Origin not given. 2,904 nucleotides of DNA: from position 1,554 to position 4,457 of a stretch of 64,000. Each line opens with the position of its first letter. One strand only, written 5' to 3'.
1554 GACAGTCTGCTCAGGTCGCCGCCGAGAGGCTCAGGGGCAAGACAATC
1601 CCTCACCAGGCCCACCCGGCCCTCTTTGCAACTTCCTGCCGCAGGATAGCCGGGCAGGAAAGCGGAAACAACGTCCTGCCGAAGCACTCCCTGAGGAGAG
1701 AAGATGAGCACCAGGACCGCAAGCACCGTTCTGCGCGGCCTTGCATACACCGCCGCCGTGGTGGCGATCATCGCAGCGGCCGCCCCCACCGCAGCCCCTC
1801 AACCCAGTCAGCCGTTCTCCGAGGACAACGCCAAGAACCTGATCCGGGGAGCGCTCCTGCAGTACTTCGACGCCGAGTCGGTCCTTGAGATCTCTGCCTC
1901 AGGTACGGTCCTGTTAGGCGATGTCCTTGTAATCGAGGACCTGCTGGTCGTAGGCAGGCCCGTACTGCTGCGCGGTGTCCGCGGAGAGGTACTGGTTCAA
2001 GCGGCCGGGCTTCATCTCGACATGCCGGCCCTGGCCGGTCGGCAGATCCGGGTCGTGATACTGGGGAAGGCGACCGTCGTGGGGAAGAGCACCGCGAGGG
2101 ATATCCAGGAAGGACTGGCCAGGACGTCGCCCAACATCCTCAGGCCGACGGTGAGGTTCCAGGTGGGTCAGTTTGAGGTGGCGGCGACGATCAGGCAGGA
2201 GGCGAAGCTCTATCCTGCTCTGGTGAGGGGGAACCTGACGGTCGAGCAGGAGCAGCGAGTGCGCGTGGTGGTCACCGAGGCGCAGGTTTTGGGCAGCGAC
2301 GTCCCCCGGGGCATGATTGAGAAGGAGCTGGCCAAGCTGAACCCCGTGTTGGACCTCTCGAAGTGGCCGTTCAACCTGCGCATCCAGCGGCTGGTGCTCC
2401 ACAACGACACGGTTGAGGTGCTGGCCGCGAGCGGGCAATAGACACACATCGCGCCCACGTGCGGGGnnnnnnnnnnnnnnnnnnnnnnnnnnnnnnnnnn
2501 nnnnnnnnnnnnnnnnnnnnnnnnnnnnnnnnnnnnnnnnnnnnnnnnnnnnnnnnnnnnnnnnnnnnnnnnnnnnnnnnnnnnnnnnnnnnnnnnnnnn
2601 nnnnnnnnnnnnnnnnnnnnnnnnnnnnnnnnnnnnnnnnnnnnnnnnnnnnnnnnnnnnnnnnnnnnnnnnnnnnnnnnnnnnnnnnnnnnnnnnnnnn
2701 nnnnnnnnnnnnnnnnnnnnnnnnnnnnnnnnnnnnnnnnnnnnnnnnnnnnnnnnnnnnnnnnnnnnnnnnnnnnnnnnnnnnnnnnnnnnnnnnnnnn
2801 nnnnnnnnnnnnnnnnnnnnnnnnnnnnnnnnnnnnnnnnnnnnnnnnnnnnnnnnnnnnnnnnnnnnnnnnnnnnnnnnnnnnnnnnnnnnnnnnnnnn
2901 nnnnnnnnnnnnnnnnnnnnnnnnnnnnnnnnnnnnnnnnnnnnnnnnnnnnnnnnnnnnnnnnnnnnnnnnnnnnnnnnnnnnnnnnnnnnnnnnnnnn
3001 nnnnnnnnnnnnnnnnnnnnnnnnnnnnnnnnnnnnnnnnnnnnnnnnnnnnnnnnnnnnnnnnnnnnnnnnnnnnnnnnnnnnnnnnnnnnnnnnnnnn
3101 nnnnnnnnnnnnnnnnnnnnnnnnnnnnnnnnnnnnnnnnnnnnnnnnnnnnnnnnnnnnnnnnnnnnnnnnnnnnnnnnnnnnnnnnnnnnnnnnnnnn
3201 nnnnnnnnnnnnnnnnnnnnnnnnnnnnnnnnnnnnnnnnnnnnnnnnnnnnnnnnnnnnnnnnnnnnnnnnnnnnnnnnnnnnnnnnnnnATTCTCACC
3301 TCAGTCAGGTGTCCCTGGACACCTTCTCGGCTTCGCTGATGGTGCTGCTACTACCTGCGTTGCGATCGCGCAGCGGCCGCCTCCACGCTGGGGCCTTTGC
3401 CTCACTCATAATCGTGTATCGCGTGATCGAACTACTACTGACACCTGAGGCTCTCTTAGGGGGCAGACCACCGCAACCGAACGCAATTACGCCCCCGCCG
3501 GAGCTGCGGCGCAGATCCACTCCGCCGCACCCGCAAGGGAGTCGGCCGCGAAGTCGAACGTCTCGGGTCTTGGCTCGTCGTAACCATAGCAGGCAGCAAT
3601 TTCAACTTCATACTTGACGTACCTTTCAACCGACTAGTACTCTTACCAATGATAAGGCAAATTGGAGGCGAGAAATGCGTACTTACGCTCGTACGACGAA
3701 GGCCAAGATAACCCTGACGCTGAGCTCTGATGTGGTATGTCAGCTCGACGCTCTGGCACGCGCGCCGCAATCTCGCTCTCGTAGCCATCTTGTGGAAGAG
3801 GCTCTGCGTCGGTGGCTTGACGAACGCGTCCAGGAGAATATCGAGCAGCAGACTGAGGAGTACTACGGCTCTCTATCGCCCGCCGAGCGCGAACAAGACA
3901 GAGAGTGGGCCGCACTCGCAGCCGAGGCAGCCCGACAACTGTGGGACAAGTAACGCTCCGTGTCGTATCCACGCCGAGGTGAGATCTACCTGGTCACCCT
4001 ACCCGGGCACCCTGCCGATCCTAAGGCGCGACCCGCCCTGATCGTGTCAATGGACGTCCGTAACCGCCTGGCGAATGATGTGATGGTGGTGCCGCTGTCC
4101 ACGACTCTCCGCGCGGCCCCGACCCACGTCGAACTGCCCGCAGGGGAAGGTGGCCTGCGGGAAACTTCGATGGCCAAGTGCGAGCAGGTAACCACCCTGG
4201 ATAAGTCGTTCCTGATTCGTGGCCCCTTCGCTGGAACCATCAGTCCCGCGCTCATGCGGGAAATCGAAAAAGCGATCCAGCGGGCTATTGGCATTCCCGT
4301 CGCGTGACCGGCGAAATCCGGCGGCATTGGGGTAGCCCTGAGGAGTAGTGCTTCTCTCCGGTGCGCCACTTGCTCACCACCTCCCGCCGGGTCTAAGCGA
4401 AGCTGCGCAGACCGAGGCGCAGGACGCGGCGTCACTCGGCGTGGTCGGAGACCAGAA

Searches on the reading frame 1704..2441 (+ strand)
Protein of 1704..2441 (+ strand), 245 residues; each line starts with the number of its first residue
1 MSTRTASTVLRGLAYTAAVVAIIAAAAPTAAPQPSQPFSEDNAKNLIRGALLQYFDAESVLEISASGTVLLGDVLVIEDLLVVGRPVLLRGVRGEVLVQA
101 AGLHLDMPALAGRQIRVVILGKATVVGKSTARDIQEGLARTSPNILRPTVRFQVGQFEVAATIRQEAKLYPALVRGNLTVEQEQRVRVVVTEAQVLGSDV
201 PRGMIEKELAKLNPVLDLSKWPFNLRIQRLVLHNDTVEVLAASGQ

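Call 49: search_protein_families(library=pfam, proteins=[window:1704-2441:+], max_evalue=0.01)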
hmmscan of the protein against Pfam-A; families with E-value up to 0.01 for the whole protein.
window:1704-2441:+ (245 aa): 1 family
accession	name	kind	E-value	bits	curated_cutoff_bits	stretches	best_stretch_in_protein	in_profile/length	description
PF11209.13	LmeA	-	4.8e-05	24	27.3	1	87-241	56-216/217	LmeA-like phospholipid-binding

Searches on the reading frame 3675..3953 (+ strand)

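Call 3: search_protein_families(library=pfam, proteins=[window:3675-3953:+], max_evalue=0.1)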
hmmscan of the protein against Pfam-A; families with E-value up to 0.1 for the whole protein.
window:3675-3953:+ (92 aa): 6 families
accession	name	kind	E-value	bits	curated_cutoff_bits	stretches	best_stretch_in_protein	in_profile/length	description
PF01402.27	RHH_1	-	8e-08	32.4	20.5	1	12-49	2-38/39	Ribbon-helix-helix protein, copG family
PF19891.5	DUF6364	-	4e-05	24.4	27.3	1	9-74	2-58/70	Family of unknown function (DUF6364)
PF07287.17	AtuA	-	0.0052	16.1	22.8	1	3-83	298-378/437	Acyclic terpene utilisation family protein AtuA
PF15919.11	HicB_lk_antitox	-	0.069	13.7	27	0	7-42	87-121/123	HicB_like antitoxin of bacterial toxin-antitoxin system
PF14384.12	BrnA_antitoxin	-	0.093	13.6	26.1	1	4-47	28-67/68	BrnA antitoxin of type II toxin-antitoxin system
PF22299.1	BRISC_FAM175B_helical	-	0.093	12.9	27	0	56-83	26-53/62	BRISC complex subunit FAM175B, helical domain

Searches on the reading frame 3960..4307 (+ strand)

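Call 3: search_protein_families(library=pfam, proteins=[window:3960-4307:+], max_evalue=0.1)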
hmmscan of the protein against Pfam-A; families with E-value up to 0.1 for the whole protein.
window:3960-4307:+ (115 aa): 2 families
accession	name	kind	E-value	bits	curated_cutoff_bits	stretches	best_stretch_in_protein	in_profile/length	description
PF02452.23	PemK_toxin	-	1.2e-22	80.6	23.1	1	5-109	1-108/109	PemK-like, MazF-like toxin of type II toxin-antitoxin system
PF13318.11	AtzG-like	-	0.065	14.1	24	0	20-55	14-49/50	1-carboxybiuret hydrolase subunit AtzG-like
